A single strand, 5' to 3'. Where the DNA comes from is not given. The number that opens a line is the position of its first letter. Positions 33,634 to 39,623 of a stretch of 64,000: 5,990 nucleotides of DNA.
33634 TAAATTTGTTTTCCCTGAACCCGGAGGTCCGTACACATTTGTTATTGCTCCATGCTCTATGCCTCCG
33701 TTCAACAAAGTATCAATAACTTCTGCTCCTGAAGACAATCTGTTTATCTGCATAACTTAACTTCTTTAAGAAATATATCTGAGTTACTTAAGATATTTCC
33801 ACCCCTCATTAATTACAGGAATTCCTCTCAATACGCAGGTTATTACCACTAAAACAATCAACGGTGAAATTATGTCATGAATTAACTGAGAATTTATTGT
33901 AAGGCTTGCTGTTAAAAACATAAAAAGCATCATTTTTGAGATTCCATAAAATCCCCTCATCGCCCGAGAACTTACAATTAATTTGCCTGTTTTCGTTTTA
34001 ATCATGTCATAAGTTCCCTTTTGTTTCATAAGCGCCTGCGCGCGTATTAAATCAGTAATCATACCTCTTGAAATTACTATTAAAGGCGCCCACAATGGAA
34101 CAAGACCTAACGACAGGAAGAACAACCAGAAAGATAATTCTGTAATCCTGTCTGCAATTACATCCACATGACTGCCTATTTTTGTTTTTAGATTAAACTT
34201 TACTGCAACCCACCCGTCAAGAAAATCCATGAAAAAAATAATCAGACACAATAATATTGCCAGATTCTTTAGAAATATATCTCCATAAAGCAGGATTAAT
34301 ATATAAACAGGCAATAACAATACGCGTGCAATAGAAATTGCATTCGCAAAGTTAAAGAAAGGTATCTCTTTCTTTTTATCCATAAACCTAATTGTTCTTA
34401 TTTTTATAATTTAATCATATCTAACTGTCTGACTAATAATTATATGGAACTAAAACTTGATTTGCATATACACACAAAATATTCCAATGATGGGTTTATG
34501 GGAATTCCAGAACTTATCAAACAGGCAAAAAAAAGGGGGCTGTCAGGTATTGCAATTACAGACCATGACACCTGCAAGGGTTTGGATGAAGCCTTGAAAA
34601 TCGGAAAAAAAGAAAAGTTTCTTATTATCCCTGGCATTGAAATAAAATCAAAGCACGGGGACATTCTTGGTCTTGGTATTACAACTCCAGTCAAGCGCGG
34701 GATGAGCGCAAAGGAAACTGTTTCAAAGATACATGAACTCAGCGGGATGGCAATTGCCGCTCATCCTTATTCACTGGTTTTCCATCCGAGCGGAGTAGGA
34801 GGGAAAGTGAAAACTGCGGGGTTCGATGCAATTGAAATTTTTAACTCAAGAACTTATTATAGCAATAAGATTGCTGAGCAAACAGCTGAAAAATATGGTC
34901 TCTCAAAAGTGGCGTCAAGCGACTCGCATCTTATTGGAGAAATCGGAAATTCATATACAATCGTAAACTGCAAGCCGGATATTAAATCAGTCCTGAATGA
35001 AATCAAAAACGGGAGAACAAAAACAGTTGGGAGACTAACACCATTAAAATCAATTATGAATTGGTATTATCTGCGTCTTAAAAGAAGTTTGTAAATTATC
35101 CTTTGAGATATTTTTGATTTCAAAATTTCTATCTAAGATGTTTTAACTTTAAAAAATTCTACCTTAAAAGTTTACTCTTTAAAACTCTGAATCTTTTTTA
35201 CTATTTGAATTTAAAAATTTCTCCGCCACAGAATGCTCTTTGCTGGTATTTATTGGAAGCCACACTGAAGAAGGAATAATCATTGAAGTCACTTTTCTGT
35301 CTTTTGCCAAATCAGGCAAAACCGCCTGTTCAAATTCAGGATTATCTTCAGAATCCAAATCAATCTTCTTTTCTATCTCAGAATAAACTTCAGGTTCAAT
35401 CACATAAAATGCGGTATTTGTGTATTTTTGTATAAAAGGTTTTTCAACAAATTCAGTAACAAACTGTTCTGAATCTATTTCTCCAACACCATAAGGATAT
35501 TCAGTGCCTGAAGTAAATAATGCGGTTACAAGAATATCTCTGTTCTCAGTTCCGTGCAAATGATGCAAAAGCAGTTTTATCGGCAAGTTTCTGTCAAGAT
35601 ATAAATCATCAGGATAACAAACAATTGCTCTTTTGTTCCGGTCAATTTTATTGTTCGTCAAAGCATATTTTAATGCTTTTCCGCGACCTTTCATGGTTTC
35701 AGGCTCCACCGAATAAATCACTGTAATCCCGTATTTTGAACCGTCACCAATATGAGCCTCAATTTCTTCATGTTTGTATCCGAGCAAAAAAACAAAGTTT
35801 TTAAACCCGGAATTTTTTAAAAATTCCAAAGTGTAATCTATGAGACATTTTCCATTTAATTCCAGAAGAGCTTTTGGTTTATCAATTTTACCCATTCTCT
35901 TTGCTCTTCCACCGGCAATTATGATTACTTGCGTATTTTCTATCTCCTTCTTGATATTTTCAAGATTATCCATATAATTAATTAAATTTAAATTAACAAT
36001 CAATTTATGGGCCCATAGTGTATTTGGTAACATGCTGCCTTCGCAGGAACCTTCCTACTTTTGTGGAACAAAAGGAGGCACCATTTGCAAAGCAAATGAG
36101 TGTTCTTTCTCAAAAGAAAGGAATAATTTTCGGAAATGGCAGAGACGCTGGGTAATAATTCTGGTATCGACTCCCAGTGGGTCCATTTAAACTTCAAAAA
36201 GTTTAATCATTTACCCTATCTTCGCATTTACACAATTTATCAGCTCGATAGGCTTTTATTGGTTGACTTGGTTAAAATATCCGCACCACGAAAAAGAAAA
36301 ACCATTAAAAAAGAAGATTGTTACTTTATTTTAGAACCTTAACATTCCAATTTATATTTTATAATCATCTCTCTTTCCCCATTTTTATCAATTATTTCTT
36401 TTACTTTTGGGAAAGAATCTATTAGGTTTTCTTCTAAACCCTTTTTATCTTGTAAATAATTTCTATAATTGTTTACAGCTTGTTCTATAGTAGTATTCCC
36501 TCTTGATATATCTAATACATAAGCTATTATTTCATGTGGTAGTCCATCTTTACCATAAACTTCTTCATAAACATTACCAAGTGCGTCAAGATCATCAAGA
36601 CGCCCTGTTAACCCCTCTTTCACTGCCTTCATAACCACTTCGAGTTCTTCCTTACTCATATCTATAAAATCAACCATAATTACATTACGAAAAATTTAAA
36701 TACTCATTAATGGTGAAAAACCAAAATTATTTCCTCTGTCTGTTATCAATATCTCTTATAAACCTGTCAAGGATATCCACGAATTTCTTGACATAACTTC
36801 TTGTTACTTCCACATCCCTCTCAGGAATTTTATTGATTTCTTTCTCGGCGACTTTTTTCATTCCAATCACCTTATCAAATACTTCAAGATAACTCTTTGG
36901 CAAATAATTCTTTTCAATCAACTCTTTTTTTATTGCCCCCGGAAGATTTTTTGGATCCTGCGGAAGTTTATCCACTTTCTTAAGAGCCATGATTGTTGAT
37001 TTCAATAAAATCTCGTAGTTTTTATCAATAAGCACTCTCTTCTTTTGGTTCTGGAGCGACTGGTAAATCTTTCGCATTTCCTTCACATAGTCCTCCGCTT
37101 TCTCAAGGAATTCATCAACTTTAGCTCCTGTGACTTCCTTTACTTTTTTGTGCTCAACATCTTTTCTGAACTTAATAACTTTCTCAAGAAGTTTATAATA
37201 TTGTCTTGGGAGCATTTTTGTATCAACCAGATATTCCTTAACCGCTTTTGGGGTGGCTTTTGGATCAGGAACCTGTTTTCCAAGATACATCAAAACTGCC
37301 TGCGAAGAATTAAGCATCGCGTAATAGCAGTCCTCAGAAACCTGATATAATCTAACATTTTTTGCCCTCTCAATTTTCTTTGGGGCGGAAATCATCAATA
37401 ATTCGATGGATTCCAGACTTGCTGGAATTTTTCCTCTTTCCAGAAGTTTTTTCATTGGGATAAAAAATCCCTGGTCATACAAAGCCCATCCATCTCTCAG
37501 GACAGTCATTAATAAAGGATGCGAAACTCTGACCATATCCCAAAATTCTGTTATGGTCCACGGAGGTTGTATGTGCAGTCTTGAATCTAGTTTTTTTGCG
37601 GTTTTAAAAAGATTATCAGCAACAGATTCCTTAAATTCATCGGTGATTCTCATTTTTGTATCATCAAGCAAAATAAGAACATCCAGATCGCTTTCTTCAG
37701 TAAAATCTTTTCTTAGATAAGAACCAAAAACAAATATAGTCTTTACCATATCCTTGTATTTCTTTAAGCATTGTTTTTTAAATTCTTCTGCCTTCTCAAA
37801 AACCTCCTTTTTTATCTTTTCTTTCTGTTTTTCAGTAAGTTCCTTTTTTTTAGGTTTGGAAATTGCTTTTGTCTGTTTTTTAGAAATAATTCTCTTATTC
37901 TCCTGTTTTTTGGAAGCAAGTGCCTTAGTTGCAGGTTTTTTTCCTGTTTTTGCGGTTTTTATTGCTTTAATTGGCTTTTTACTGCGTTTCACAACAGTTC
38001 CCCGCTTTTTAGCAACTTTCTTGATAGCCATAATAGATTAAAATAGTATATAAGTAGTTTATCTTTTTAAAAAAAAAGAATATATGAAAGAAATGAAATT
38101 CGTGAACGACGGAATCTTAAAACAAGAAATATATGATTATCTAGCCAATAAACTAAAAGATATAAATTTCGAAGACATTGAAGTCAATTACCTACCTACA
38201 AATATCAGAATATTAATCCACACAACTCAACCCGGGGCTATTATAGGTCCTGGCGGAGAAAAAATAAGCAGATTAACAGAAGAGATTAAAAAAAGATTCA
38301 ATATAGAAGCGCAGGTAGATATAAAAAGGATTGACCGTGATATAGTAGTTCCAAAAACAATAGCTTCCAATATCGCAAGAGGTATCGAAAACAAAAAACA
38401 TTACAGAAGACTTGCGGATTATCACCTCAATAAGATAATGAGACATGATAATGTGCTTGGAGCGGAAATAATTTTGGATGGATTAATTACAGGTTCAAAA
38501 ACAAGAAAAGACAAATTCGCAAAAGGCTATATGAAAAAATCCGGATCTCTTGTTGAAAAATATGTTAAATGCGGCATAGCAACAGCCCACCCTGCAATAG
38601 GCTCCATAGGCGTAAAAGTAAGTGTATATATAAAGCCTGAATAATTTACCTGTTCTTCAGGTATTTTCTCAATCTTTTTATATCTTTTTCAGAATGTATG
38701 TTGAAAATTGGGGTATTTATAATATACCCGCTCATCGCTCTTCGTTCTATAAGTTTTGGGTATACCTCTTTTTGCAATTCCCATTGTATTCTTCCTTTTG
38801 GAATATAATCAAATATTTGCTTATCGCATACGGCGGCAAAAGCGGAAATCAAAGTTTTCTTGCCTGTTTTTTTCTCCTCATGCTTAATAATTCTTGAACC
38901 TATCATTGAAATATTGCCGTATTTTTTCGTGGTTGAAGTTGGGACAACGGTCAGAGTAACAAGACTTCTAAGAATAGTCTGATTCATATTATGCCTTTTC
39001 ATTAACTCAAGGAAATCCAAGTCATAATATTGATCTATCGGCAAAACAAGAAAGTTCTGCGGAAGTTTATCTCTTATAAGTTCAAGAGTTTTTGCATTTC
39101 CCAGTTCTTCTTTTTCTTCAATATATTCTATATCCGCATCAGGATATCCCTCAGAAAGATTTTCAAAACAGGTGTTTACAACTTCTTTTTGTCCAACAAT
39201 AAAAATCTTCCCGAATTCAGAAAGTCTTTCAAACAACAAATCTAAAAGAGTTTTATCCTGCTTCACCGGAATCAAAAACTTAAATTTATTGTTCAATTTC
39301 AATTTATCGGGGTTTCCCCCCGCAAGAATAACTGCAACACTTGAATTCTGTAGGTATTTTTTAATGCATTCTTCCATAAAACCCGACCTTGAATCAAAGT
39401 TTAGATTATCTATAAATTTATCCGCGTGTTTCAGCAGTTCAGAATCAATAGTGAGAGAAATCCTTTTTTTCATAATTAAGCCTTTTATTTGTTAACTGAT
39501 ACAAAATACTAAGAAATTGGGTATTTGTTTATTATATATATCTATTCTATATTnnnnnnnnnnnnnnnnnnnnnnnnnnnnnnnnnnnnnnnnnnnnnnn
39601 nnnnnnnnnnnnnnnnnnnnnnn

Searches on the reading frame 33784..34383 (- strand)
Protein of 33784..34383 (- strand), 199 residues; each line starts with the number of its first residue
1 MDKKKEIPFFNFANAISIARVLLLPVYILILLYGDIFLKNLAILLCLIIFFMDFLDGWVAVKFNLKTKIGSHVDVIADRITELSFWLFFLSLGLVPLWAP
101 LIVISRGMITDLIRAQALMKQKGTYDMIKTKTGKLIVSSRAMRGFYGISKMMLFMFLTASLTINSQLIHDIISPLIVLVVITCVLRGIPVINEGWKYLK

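Call 10: search_protein_families(library=pfam, proteins=[window:33784-34383:-], max_evalue=0.1)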
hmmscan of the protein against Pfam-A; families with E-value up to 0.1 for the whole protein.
window:33784-34383:- (199 aa): 3 families
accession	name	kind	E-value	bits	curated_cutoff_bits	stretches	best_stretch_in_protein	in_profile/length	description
PF01066.26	CDP-OH_P_transf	-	2.2e-16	61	22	1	10-148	1-120/152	CDP-alcohol phosphatidyltransferase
PF05585.17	DUF1758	-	0.052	13.6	22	1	60-141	76-156/163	Putative peptidase (DUF1758)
PF03376.19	Adeno_E3B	-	0.067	13.9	25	1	23-64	8-48/67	Adenovirus E3B protein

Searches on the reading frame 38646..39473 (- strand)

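Call 10: search_protein_families(library=pfam, proteins=[window:38646-39473:-], max_evalue=0.1)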
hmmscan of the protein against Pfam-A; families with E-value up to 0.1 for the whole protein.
window:38646-39473:- (275 aa): 3 families
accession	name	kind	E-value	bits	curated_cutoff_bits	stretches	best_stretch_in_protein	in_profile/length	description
PF00483.29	NTP_transferase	-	1.7e-13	51.2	21.2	1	47-231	2-170/245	Nucleotidyl transferase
PF12804.13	NTP_transf_3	-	2e-05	25.3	27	1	47-158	1-107/160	MobA-like NTP transferase domain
PF08205.18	C2-set_2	-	0.052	14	21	0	95-126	14-43/89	CD80-like C2-set immunoglobulin domain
